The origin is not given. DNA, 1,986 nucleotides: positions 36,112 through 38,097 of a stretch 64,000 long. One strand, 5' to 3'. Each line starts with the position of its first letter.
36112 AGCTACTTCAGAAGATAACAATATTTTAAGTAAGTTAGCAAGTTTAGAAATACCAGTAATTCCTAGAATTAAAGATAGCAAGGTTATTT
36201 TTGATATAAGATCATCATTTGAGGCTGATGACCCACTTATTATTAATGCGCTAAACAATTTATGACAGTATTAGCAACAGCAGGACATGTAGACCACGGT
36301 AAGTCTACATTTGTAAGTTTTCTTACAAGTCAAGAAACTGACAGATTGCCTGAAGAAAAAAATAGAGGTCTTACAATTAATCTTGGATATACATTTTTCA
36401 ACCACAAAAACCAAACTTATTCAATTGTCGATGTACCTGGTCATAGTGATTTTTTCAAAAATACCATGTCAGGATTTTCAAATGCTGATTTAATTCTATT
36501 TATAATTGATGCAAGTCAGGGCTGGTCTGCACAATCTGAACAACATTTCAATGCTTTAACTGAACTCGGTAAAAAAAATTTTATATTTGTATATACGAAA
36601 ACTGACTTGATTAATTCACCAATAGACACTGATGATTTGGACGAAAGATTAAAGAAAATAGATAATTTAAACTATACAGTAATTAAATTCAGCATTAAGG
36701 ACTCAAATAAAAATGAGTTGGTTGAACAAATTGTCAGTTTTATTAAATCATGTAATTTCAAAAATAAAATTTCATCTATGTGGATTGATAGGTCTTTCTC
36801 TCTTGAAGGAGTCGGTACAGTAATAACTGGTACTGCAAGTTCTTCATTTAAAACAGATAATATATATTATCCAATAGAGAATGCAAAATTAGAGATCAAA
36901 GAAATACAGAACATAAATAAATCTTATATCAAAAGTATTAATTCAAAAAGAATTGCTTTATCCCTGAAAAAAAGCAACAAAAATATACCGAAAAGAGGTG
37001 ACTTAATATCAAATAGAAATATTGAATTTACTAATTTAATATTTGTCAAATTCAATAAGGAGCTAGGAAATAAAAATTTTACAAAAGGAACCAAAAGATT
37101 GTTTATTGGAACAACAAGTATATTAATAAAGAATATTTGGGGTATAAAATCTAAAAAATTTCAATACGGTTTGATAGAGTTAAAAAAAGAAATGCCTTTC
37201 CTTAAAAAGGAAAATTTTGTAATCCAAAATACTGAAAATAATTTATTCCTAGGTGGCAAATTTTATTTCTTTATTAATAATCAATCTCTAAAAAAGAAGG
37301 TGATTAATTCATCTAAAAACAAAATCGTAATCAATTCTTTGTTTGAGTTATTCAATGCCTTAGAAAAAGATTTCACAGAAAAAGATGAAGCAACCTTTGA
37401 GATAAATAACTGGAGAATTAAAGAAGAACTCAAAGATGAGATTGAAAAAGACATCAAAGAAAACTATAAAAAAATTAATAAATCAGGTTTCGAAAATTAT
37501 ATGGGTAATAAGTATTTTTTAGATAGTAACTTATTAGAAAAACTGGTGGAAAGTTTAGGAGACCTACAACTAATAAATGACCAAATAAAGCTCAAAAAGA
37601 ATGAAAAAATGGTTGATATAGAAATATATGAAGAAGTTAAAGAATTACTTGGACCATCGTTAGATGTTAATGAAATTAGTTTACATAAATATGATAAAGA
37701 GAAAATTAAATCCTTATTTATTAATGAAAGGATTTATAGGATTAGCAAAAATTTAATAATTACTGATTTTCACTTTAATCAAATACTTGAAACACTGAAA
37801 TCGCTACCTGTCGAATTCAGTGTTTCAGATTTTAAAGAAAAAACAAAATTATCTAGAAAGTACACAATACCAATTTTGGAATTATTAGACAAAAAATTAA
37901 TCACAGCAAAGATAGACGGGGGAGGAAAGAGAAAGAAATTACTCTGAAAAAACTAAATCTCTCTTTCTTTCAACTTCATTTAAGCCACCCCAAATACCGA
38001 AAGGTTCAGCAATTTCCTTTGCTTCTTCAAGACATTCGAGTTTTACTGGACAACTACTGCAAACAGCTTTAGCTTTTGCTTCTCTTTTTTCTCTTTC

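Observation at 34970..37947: selA-selB pair in a minimal, AT-rich actinobacterial-type genome with no selenoprotein, selC or selD in view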

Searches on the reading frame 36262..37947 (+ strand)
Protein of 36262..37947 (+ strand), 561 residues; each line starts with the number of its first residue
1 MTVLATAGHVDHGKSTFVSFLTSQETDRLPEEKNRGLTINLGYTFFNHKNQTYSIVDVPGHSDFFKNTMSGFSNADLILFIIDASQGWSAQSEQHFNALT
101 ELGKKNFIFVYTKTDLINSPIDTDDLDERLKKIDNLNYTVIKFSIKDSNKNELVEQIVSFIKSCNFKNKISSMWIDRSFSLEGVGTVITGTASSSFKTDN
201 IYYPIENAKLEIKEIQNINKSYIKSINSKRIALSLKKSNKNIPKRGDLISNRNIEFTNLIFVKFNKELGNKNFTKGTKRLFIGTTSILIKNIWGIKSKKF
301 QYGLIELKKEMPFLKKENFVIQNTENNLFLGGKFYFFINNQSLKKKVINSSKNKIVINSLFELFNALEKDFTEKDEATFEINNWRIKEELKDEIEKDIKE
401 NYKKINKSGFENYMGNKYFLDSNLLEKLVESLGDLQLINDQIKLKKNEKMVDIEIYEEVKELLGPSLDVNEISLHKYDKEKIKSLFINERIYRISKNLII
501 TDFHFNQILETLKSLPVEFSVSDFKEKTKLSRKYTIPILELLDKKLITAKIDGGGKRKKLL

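Call 4: search_protein_families(library=pfam, proteins=[window:36262-37947:+])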
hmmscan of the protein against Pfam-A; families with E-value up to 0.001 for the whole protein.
window:36262-37947:+ (561 aa): 4 families
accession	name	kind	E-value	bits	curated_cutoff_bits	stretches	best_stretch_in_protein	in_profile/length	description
PF00009.33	GTP_EFTU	-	1.5e-28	100.1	26.5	1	4-161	6-165/188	Elongation factor Tu GTP binding domain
PF09107.17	SelB-wing_3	-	2e-10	40.5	23.2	1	513-552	4-42/47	Elongation factor SelB, winged helix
PF01926.29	MMR_HSR1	-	4.5e-10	40.1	21.9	1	5-113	3-113/113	50S ribosome-binding GTPase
PF03193.22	RsgA_GTPase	-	0.00078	19.7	30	0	73-155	21-101/174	RsgA GTPase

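Call 5: search_protein_families(library=ncbifam, proteins=[window:36262-37947:+])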
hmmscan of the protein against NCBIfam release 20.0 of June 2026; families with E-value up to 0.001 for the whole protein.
window:36262-37947:+ (561 aa): 36 families (the best 25 are shown)
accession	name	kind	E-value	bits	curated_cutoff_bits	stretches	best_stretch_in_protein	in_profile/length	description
TIGR00475.1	selB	equivalog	9.4e-66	222.7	242.25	1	3-544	2-566/581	selenocysteine-specific translation elongation factor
NF008969.0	PRK12317.1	subfamily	1.9e-26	92.6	502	1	27-252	61-310/426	elongation factor 1-alpha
NF003077.0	PRK04000.1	equivalog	2e-22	80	315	2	51-188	85-228/412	translation initiation factor IF-2 subunit gamma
TIGR03680.1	eif2g_arch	equivalog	1.2e-21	77.4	514.5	2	51-187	81-223/407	translation initiation factor IF-2 subunit gamma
NF000766.0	PRK00049.1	subfamily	2e-19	69.7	449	1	5-235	16-270/396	elongation factor Tu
NF009373.0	PRK12736.1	subfamily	4.6e-19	68.5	452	1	5-195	16-235/394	elongation factor Tu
NF009372.0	PRK12735.1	subfamily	1e-18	67.4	479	1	5-194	16-236/396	elongation factor Tu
TIGR02034.1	CysN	subfamily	1.3e-17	63.9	336.1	1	27-118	56-147/406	sulfate adenylyltransferase, large subunit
TIGR00485.1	EF-Tu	equivalog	3.3e-17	62.3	522.4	1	5-192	16-232/394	elongation factor Tu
TIGR00483.1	EF-1_alpha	equivalog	3.8e-17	61.9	540.1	1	26-134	60-169/427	translation elongation factor EF-1 subunit alpha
NF004035.0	PRK05506.1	subfamily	7.4e-17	60.8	715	1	26-118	79-171/632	bifunctional sulfate adenylyltransferase subunit 1/adenylylsulfate kinase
NF003478.0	PRK05124.1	equivalog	4.2e-16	58.6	590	1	27-118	83-174/475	sulfate adenylyltransferase subunit CysN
NF009381.0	PRK12740.1-5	subfamily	1.8e-13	49.8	583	1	26-155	49-176/692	elongation factor G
TIGR00231.1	small_GTP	domain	3.7e-12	46.3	42.5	1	6-148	8-152/164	GTP-binding protein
TIGR01393.1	lepA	equivalog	2.7e-11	42.5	533.9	1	8-179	10-199/595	translation elongation factor 4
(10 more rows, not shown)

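Call 37: search_solved_structures(query=window:36262-37947:+, max_evalue=0.001, show_alignments=2)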
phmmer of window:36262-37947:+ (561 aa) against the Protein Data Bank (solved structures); distinct sequences matched with E-value up to 0.001: 180 (the best 60 are shown).
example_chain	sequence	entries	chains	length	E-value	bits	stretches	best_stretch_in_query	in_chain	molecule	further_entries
4zu9_A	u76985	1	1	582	7.5e-44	153.6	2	3-298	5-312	Elongation factor SelB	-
5lzb_z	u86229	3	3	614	6.5e-30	107.6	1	3-248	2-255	Selenocysteine-specific elongation factor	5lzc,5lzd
4ac9_A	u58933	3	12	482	2.3e-24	89.3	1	5-257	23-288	MJ0495-LIKE PROTEIN | TRANSLATION ELONGATION FACTOR SELB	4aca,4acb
3wy9_A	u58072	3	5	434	3.3e-18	69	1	19-119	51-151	Elongation factor 1-alpha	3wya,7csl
5w75_A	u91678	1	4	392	2e-17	66.4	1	5-121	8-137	Elongation factor Tu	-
1jny_A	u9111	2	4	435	2.7e-17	66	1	26-129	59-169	Elongation factor 1-alpha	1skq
6i8r_A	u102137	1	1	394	1e-16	64.1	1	4-191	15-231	Elongation Factor Tu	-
6gfu_A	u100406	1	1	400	1.8e-16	63.3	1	4-191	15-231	Elongation Factor Tu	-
5w7q_A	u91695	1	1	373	3.6e-16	62.3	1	4-190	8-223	Consensus Elongation Factor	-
1eft_A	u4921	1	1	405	8.2e-16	61.1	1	5-128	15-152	ELONGATION FACTOR TU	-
1exm_A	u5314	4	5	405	9.9e-16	60.8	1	5-128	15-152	ELONGATION FACTOR TU (EF-TU) | ELONGATION FACTOR TU | Elongation factor Tu-A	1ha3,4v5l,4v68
8yly_A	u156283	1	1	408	1.4e-15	60.3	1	4-119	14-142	Elongation factor Tu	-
2c77_A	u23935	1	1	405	1.4e-15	60.3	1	5-128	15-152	ELONGATION FACTOR TU-B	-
1aip_A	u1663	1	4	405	1.5e-15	60.2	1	5-128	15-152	ELONGATION FACTOR TU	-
6htw_H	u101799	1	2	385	1.6e-15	60.2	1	4-119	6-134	Elongation Factor Tu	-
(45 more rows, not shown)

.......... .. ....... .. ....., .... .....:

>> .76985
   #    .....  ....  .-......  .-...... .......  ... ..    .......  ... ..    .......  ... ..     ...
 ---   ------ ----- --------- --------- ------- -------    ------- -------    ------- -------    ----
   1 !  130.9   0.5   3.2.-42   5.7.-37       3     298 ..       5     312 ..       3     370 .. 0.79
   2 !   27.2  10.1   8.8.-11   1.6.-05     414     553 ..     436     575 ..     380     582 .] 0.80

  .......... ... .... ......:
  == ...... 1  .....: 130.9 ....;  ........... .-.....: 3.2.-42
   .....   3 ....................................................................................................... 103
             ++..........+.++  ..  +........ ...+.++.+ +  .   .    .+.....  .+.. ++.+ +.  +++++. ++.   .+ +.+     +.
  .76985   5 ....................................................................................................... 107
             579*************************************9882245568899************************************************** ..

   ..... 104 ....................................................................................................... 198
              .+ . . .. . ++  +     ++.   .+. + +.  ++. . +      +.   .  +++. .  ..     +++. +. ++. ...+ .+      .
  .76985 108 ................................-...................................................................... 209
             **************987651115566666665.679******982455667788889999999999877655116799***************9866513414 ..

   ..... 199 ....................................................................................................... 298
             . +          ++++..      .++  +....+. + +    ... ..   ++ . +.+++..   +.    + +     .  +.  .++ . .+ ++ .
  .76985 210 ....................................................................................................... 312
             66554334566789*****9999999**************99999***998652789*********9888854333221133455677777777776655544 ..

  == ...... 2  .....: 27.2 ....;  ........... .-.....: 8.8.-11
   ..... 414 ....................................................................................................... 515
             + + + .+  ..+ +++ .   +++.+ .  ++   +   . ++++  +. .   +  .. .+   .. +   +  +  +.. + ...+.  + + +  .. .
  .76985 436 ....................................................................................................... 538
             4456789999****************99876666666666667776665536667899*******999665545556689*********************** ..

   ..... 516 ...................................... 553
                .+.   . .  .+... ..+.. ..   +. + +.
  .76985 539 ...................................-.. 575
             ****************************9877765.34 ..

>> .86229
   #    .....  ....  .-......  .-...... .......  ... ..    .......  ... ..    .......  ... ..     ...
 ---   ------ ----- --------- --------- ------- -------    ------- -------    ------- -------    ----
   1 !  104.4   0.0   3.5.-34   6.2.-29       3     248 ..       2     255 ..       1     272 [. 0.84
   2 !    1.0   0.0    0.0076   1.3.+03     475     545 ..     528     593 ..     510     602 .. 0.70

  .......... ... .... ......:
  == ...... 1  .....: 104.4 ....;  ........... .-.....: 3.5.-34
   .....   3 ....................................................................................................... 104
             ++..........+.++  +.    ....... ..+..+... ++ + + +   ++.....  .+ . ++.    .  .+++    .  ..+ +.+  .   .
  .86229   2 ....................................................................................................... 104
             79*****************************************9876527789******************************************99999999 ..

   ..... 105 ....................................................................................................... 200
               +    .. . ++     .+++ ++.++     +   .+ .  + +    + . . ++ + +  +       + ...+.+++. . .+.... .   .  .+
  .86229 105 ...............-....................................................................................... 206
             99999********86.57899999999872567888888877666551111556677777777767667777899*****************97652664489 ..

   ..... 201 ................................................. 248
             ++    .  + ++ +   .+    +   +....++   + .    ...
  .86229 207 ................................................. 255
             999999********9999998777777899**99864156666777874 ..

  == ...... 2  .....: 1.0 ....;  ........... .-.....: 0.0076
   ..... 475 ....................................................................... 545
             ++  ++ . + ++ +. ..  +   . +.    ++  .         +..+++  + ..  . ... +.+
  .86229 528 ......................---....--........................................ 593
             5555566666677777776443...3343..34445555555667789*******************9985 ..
